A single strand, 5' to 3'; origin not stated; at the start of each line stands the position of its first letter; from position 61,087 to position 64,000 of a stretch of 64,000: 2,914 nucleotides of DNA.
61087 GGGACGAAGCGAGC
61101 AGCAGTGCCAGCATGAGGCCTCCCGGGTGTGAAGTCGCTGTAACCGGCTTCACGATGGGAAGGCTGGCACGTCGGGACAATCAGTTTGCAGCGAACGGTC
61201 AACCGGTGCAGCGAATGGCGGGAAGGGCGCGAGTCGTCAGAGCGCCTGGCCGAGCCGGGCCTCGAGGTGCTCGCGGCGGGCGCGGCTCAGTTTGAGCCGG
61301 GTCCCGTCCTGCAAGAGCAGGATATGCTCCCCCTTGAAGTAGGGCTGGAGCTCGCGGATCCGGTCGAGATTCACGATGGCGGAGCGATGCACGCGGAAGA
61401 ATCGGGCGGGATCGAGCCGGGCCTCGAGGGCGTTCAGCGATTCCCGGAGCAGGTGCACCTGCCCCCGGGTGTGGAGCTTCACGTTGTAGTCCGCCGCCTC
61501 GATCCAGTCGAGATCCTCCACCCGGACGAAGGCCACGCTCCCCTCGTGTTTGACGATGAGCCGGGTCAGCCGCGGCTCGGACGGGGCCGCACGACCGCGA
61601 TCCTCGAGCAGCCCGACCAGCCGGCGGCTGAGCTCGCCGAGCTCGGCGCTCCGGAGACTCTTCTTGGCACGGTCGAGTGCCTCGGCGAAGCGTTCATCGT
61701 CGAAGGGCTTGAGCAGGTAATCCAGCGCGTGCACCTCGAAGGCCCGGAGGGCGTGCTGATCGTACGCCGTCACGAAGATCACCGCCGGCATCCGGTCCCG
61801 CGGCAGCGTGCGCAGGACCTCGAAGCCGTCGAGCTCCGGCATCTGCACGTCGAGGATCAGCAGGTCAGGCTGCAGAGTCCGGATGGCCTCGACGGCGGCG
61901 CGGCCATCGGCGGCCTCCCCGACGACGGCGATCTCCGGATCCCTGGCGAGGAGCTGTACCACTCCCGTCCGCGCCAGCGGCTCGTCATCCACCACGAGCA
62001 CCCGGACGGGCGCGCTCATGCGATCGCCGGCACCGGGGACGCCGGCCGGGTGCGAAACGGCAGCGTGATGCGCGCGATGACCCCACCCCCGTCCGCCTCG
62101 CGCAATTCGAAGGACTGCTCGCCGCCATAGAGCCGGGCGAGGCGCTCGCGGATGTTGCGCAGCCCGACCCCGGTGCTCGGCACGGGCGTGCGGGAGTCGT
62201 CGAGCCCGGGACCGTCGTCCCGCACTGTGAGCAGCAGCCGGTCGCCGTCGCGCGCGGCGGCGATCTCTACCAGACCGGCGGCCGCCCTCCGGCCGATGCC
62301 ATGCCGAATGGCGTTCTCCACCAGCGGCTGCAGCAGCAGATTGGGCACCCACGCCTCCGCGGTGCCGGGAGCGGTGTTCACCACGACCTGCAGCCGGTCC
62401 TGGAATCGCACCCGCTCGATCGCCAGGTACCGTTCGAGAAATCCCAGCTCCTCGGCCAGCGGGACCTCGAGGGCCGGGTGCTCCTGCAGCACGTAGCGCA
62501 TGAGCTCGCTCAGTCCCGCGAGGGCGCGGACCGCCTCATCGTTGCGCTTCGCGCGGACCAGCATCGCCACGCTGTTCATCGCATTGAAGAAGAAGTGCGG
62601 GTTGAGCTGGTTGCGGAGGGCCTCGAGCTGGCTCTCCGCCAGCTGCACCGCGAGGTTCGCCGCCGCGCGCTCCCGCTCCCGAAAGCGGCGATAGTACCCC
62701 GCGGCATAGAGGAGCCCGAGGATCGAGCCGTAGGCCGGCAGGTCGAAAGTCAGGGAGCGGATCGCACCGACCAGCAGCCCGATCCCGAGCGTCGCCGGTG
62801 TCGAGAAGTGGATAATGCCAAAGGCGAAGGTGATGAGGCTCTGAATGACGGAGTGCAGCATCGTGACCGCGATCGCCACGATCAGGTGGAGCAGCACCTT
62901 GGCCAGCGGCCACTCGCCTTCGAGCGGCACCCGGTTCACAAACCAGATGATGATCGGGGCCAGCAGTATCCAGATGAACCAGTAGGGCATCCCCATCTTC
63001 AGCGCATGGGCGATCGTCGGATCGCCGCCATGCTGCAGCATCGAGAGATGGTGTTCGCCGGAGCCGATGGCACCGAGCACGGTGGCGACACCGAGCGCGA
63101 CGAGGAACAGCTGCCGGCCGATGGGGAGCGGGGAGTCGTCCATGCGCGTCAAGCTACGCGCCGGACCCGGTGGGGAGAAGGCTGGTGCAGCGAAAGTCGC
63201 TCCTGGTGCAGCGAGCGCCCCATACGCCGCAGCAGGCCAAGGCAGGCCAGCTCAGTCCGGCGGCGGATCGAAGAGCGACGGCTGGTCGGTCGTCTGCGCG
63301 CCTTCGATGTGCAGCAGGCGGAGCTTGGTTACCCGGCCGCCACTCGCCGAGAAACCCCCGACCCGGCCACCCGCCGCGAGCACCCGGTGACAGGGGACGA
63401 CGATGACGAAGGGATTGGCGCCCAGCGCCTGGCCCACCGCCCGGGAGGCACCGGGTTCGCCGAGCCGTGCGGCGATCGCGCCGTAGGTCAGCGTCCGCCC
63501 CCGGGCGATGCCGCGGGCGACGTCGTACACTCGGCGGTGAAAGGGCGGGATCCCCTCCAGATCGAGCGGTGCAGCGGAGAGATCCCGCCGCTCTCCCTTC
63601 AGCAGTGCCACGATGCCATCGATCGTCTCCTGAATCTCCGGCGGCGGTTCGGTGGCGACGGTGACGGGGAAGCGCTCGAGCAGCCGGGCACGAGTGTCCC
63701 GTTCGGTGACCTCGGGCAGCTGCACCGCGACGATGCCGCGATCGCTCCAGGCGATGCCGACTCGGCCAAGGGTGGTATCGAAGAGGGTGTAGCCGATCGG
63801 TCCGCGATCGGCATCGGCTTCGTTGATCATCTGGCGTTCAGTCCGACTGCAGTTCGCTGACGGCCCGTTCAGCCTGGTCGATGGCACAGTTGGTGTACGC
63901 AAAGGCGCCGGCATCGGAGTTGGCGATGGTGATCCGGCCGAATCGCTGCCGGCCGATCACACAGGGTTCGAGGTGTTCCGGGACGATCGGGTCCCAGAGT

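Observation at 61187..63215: Matching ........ direct-repeat pairs link the LytS/LytTR pair to the downstream sulfur operon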

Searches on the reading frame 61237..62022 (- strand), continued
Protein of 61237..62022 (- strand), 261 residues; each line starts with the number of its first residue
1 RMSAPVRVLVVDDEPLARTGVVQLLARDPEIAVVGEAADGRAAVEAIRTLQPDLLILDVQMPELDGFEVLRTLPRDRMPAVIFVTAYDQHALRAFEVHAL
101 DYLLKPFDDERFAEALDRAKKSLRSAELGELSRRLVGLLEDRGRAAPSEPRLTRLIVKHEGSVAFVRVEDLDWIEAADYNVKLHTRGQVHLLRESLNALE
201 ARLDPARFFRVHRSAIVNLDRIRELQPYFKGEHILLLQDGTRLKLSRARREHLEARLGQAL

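Call 46: search_protein_families(library=pfam, proteins=[L002:6805-8343:+, L008:6773-7474:+, L095:2124-3053:+, L009:7180-7812:+, L057:6873-10013:+, L086:3159-3803:-, L005:4228-4824:-, L164:5217-5699:+, L022:6735-7211:+, L011:6843-9875:+], max_evalue=0.001)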
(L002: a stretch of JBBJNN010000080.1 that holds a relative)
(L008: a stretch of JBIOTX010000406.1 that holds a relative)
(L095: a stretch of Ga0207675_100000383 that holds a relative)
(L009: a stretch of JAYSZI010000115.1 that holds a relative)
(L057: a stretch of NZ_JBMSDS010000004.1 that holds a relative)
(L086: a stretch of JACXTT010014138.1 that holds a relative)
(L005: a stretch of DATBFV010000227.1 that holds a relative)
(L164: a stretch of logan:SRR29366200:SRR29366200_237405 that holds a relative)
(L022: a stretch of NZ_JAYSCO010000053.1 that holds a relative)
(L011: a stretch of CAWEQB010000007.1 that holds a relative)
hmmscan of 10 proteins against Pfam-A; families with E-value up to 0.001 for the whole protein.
L002:6805-8343:+ (512 aa): 0 families

L008:6773-7474:+ (233 aa): 1 family
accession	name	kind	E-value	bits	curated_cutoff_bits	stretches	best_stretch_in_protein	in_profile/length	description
PF01965.30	DJ-1_PfpI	-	2.1e-14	54.1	26.6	1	30-202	2-164/165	DJ-1/PfpI family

L095:2124-3053:+ (309 aa): 3 families
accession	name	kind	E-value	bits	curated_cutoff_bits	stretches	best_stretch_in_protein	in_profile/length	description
PF14534.12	DUF4440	-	3.7e-08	34.2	25.2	1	58-147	24-107/107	Domain of unknown function (DUF4440)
PF13577.12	SnoaL_4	-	6.3e-07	29.9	24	1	54-148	32-123/126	SnoaL-like domain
PF12680.13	SnoaL_2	-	2e-05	25.5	27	1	48-145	10-99/102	SnoaL-like domain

L009:7180-7812:+ (210 aa): 1 family
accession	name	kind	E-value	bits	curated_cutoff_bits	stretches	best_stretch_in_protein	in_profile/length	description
PF06197.19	DUF998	-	4.3e-13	49.8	30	1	14-173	5-180/184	Protein of unknown function (DUF998)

L057:6873-10013:+ (1046 aa): 7 families
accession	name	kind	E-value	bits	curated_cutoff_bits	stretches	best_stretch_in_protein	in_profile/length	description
PF25183.1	OMP_b-brl_4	-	1.4e-26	93.7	30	3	610-911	436-677/838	Outer membrane beta barrel domain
PF13620.12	CarboxypepD_reg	-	2.5e-16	60.2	32.3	1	60-136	2-81/82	Carboxypeptidase regulatory-like domain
PF00593.30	TonB_dep_Rec_b-barrel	-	1.9e-08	35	27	1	366-999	14-435/436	TonB dependent receptor-like, beta-barrel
PF07715.20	Plug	-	1.7e-06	28.9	23.9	1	174-264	20-107/107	TonB-dependent Receptor Plug Domain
PF13715.12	CarbopepD_reg_2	-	6.3e-06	26.6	32.2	1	60-126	1-65/88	CarboxypepD_reg-like domain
PF17210.9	SdrD_B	-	0.00019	22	29.7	1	62-117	15-70/112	SdrD B-like domain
PF02369.22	Big_1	-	0.00024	21.6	34.9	1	50-100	11-65/93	Bacterial Ig-like domain (group 1)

L086:3159-3803:- (214 aa): 1 family
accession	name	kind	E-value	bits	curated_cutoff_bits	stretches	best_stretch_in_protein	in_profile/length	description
PF16694.10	Cytochrome_P460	-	6.8e-17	62.5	27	1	56-191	1-124/125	Cytochrome P460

L005:4228-4824:- (198 aa): 1 family
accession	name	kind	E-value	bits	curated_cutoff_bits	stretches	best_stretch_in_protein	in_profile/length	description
PF16694.10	Cytochrome_P460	-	2.2e-15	57.6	27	1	40-173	1-122/125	Cytochrome P460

L164:5217-5699:+ (161 aa): 1 family
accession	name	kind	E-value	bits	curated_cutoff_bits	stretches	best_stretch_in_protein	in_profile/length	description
PF00581.25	Rhodanese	-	3.9e-12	46.9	22.2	1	33-152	1-102/102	Rhodanese-like domain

L022:6735-7211:+ (158 aa): 0 families

L011:6843-9875:+ (1010 aa): 4 families
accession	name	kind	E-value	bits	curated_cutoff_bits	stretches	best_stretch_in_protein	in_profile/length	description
PF03321.19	GH3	-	6.9e-54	183.6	23.6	1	478-769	4-298/304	GH3 family N-terminal domain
PF04116.19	FA_hydroxylase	-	4.3e-28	98.8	31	1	280-413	2-132/132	Fatty acid hydroxylase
PF23571.1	GH3_M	-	5.2e-17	62.1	23.6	1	803-871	5-75/75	GH3 family central domain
PF23572.1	GH3_C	-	2.6e-14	54.3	23.6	1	888-993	3-114/119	GH3 family C-terminal domain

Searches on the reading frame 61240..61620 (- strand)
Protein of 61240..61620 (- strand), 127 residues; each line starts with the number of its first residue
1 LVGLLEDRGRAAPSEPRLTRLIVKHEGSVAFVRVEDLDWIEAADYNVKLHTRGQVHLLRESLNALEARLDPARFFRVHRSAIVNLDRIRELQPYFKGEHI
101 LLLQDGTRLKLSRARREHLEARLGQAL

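Call 50: search_solved_structures(query=window:61240-61620:-, max_evalue=1)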
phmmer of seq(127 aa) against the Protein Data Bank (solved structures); distinct sequences matched with E-value up to 1: 5.
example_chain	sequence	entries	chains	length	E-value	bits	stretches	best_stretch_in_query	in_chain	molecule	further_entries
3d6w_A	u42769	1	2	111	0.00021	24.4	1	38-124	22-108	Methyl-accepting/DNA response regulator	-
4v6w_AH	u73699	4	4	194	0.55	13.4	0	85-113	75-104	40S ribosomal protein S7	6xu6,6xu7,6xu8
3bs1_A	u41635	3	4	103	0.91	12.7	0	24-92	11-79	Accessory gene regulator protein A | Accessory gene regulator A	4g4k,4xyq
4xqq_A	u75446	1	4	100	0.93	12.6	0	25-92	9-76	Accessory gene regulator A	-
4xqj_A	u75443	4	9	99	0.96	12.6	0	26-92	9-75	Accessory gene regulator A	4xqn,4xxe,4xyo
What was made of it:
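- Closest known: AgrA, ComE and PlnC/D-type LytTR regulators of Firmicutes. Different: LytTR-domain sequence similarity to AgrA is negligible (E about 0.9) (call 50).
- Tried and rejected: The LytTR domain has only a weak match to 3d6w (E = 2e-4) and none of use to AgrA (call 50).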

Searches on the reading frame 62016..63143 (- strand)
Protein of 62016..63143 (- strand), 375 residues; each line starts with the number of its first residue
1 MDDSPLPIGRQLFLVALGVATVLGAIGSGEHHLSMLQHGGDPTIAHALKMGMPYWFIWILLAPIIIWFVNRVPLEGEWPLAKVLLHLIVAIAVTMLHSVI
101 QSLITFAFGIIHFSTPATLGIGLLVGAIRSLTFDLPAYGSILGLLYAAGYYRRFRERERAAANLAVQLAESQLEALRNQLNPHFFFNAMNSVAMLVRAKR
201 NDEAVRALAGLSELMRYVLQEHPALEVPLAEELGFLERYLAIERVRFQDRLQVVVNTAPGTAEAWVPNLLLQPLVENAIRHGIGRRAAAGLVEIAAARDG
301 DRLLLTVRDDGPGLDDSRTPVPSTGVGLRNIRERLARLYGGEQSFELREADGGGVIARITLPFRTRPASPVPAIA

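Call 6: search_protein_families(library=pfam, proteins=[window:62016-63143:-])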
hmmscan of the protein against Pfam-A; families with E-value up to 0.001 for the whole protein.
window:62016-63143:- (375 aa): 3 families
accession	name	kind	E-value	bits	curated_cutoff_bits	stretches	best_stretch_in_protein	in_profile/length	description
PF06580.19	His_kinase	-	7.3e-25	87.5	25.2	1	172-251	2-81/81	Histidine kinase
PF02518.31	HATPase_c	-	1.2e-11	45.4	26.4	1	270-364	9-110/111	Histidine kinase-, DNA gyrase B-, and HSP90-like ATPase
PF13581.12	HATPase_c_2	-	0.00031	21.2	27.4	1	275-320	40-85/127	Histidine kinase-like ATPase domain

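Call 39: search_protein_families(library=ncbifam, proteins=[window:62016-63143:-], max_evalue=0.00001)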
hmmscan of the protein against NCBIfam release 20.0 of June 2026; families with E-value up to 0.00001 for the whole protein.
window:62016-63143:- (375 aa): 2 families
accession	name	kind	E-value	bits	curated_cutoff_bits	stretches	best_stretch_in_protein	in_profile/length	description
NF052443.1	SensHisKinMctS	equivalog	2.9e-07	29.2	700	1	275-340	364-429/457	two-component system sensor histidine kinase MctS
NF008649.0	PRK11644.1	equivalog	2.6e-06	26.4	408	1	276-362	422-495/499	signal transduction histidine-protein kinase/phosphatase UhpB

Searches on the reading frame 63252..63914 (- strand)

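Call 6: search_protein_families(library=pfam, proteins=[window:63252-63914:-])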
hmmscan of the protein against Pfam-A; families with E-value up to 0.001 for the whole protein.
window:63252-63914:- (220 aa): 1 family
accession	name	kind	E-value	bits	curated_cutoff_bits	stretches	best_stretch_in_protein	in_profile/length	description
PF01035.26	DNA_binding_1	-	6.3e-28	96.9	27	1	124-205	1-80/81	6-O-methylguanine DNA methyltransferase, DNA binding domain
